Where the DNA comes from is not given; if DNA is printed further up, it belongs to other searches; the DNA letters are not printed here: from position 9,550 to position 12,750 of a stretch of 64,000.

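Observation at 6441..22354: Coherent beta-glucan/cellodextrin utilisation locus in a non-Bacteroidetes diderm: PilZ x2, GH94 phosphorylase, giant OM barrel, ATPase-less ABC importer, secreted GH-A hydrolase, LacI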

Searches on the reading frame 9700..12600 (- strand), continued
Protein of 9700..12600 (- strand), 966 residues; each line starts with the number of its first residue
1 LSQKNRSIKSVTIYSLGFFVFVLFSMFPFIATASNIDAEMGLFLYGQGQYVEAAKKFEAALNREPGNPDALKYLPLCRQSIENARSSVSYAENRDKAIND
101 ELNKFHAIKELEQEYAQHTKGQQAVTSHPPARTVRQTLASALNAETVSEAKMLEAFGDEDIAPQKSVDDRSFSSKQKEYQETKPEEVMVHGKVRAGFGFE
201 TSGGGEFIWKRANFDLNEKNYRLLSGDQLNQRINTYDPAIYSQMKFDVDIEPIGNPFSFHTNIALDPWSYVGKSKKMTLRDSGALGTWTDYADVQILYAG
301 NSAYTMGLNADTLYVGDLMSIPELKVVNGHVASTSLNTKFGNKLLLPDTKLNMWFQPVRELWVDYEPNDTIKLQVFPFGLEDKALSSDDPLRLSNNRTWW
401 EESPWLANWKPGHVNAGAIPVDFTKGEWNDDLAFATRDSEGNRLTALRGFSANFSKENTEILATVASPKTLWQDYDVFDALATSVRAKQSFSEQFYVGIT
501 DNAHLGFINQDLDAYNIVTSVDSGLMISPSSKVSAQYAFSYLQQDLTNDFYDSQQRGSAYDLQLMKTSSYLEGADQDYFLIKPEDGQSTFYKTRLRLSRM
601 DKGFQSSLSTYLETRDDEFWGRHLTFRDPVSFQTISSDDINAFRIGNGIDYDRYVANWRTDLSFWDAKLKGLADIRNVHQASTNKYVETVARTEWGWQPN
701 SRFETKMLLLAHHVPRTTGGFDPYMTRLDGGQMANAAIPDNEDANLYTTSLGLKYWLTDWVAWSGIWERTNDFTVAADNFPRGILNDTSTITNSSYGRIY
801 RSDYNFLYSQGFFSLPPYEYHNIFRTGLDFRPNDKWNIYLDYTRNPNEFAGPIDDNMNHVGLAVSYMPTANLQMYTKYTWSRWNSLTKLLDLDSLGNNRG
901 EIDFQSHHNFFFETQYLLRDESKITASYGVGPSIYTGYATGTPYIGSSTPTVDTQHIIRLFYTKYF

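Call 53: search_solved_structures(query=L028:19452-22154:+, max_evalue=0.001, show_alignments=1)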
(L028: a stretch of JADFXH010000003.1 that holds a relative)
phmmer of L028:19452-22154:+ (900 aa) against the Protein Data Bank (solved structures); distinct sequences matched with E-value up to 0.001: 16.
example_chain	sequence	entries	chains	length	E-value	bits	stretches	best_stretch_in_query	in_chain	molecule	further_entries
6ggy_A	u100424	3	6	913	1.9e-268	896.2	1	16-873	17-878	Laminaribiose phosphorylase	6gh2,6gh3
8rf9_A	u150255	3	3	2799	1e-21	79.9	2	224-558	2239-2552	Cyclic beta 1-2 glucan synthetase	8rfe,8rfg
8rf0_A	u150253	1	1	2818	1e-21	79.8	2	224-558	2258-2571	Cyclic beta-(1,2)-glucan synthase NdvB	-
8ho9_A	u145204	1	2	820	1.8e-18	69.1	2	221-459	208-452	Cellobiose phosphorylase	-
8hob_A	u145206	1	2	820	3.4e-18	68.2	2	220-460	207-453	Cellobiose phosphorylase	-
3qde_A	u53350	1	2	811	5.7e-17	64.1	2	221-458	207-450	Cellobiose phosphorylase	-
8ho7_A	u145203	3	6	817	6e-17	64.1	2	223-459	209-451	Cellobiose phosphorylase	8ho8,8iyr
2cqs_A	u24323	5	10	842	3.1e-16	61.7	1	113-446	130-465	Cellobiose Phosphorylase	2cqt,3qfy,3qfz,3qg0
3acs_A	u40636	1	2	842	1.5e-15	59.5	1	113-446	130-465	Cellobiose Phosphorylase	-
3act_A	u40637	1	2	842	1.8e-15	59.1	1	113-446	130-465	Cellobiose Phosphorylase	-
3afj_A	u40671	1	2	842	2e-15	59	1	113-447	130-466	Cellobiose Phosphorylase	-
1v7v_A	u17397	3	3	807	9.4e-15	56.8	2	660-862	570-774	chitobiose phosphorylase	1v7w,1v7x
3s4c_A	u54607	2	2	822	3.5e-14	54.9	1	115-447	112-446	Lactose Phosphorylase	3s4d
3rrs_A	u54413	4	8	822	4.3e-14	54.6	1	115-447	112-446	Cellobiose phosphorylase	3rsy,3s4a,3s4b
8bou_A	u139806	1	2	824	6.8e-13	50.6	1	643-859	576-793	N,N'-diacetylchitobiose phosphorylase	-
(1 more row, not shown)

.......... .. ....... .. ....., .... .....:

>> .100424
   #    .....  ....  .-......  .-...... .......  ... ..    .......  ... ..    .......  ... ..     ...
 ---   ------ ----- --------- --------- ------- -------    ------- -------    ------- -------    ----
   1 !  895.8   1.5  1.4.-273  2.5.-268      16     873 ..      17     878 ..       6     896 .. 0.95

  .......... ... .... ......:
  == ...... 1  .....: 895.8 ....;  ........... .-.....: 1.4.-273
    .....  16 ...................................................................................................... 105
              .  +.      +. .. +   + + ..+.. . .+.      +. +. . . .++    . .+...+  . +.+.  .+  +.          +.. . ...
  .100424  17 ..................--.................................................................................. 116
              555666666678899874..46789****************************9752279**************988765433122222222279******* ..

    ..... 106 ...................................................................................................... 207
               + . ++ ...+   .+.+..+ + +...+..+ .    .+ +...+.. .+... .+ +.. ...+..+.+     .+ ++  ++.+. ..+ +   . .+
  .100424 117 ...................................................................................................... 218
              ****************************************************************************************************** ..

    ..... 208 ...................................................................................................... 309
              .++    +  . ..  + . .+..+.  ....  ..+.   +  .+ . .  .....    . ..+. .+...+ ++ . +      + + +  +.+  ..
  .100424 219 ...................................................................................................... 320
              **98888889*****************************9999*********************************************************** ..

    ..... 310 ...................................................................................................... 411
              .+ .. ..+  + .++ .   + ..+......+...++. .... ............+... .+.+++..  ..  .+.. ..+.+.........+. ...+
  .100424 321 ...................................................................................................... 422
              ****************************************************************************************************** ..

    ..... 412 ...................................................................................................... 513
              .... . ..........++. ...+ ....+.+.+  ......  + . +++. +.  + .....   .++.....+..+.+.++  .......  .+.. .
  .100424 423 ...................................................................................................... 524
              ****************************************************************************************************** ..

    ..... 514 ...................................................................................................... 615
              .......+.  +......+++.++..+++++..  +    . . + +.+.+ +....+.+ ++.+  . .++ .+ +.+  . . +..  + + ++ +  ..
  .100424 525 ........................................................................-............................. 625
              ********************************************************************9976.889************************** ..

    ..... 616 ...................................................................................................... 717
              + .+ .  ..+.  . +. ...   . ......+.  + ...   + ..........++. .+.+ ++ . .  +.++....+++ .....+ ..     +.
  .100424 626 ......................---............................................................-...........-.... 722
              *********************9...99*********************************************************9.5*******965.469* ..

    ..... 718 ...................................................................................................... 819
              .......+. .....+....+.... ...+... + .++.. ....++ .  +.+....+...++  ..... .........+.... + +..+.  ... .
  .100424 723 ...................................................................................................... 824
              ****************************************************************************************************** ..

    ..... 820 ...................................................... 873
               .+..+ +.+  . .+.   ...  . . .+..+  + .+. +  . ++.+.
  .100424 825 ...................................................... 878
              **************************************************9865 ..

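Call 84: search_solved_structures(query=A1, max_evalue=10)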
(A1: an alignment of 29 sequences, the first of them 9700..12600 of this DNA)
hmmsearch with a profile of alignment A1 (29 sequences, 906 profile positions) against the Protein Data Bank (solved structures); distinct sequences matched with E-value up to 10: 82 (the best 60 are shown).
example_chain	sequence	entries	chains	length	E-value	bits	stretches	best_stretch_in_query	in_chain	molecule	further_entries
9qhb_A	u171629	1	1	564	2.3e-28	102.3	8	31-76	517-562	Engineered tetratricopeptide repeat protein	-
8bu0_A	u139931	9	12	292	5.6e-22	81.1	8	30-76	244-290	Consensus tetratricopeptide repeat protein | Crystal structure of an 8-repeat consensus TPR superhelix with Zinc. | Monomer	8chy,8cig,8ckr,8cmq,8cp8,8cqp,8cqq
9qhc_A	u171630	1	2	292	2.4e-17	65.8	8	30-76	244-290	Engineered tetratricopeptide repeat protein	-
1na0_A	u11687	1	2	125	6.3e-12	47.9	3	33-77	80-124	designed protein CTPR3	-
8ch0_A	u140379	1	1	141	1.1e-11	47.1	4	30-66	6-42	Consensus tetratricopeptide repeat protein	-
2fo7_A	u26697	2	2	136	1.9e-11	46.3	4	30-66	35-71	SYNTHETIC CONSENSUS TPR PROTEIN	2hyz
3kd7_A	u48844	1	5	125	1.9e-09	39.7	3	37-77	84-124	CTPR390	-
5hrz_A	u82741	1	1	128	2.2e-09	39.5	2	33-81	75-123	TPR domain protein 1na0C3_3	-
1na3_A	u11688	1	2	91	5.2e-09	38.2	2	33-77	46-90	designed protein CTPR2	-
6v8e_A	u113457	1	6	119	5.6e-09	38.1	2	32-77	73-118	Designed protein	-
2wqh_A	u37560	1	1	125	1.6e-08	36.7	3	31-77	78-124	CTPR3Y3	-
7obi_A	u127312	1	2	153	1.7e-08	36.5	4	31-76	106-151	CTPR-rv4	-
6vfj_B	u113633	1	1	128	2.7e-08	35.9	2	33-81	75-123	I53_dn5B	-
6vl6_A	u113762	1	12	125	3.1e-08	35.6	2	17-66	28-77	T33_dn2A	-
6vfh_A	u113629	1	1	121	4.8e-08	35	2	29-66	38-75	T33_dn10A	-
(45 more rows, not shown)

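Call 96: search_solved_structures(query=L081:5944-7161:+, max_evalue=0.01)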
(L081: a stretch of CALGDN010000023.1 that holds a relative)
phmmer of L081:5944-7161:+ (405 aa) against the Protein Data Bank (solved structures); distinct sequences matched with E-value up to 0.01: 2.
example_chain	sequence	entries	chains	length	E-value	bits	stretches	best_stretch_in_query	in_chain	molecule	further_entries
6pal_A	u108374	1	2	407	2.3e-08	36.9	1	208-332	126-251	Uncharacterized protein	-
9oro_A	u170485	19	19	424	2e-06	30.5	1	205-333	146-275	Glycoside hydrolase family 158 | GH158(Pro)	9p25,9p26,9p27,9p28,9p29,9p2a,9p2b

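Call 106: fold_search(model_id=the predicted structure, library=pdb)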
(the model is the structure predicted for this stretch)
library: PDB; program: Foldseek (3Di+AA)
matches with E <= 10: 866; with E <= 0.001: 249
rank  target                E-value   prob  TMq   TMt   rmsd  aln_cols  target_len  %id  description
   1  5fr8_A                1.0e-11  1.00  0.22  0.28  15.4       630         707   12  Crystal structure of the siderophore receptor PirA from Acinetobacter baumannii (released 2016-05-11)
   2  4rdr                  2.1e-10  1.00  0.22  0.29  21.2       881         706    9  Structure of the bacterial Zn-transporter ZnuD from Neisseria meningitidis (locked conformation bound to zinc and cadmiu (released 2015-08-19)
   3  1nqg                  2.4e-10  1.00  0.22  0.32  12.0       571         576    8  OUTER MEMBRANE COBALAMIN TRANSPORTER (BTUB) FROM E. COLI, WITH BOUND CALCIUM (released 2003-04-29)
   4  8s34_A                8.6e-10  1.00  0.23  0.31  19.3       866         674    8  Ferric-mycobactin receptor (FemA) in complex with aeruginic acid (released 2025-02-26)
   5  5m9b                  1.1e-09  1.00  0.23  0.29  15.5       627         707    9  Crystal structure of the ferric enterobactin receptor (PfeA) from Pseudomonas aeruginosa (released 2018-02-21)
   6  2hdi_A                1.3e-09  1.00  0.23  0.32  13.5       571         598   11  Crystal structure of the Colicin I receptor Cir from E.coli in complex with receptor binding domain of Colicin Ia. (released 2007-05-08)
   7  6r1f                  1.3e-09  1.00  0.24  0.30  15.6       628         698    9  Crystal structure of the ferric enterobactin receptor mutant R480A from Pseudomonas aeruginosa (PfeA) in complex with en (released 2019-04-10)
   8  9a39_MODEL_1_A        1.4e-09  1.00  0.27  0.32  24.9       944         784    9  Model of E. coli LptD by in-cell photo-crosslinking MS and deep learning (released 2023-02-24)
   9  5out                  1.7e-09  1.00  0.23  0.30  15.4       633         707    9  CRYSTAL STRUCTURE OF THE FERRIC ENTEROBACTIN RECEPTOR (PFEA) MUTANT (G324V) FROM PSEUDOMONAS AERUGINOSA (released 2018-09-05)
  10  9a2z_MODEL_1_A        1.7e-09  1.00  0.24  0.30  20.4       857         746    9  Model of E. coli FepA by in-cell photo-crosslinking MS and deep learning (released 2023-02-24)
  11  4rdt_A                2.1e-09  1.00  0.22  0.30  13.4       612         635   10  Structure of the bacterial Zn-transporter ZnuD from Neisseria meningitidis (flexible conformation bound to a zinc ion) (released 2015-08-19)
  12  9dir_B                2.5e-09  1.00  0.23  0.31  16.5       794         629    9  Cryo-EM structure of the heme/hemoglobin transporter ChuA, in complex with de novo designed binder G7 (released 2025-05-21)
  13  9ex3_A                2.6e-09  1.00  0.23  0.31  19.6       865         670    8  Ferric-mycobactin receptor (FemA) in complex with dihydroaeruginoic acid (released 2025-02-26)
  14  4b7o                  2.7e-09  1.00  0.21  0.28  16.1       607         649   10  THE FrpB IRON TRANSPORTER FROM NEISSERIA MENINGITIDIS (F5-1 VARIANT) APOPROTEIN FORM (released 2013-01-23)
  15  9nn6_A                2.9e-09  1.00  0.23  0.31  14.0       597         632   10  E. coli Cir in Complex with the RBD of Microcin V (released 2025-09-24)
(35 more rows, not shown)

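Call 110: search_protein_families(library=pfam, proteins=[L020:5920-9156:-], max_evalue=1)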
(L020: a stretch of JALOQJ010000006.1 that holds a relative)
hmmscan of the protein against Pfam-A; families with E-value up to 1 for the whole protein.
L020:5920-9156:- (1078 aa): 1 family
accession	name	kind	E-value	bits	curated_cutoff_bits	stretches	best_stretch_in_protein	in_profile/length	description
PF00127.26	Copper-bind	-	0.1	13.4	21.2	0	288-348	12-71/99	Copper binding proteins, plastocyanin/azurin family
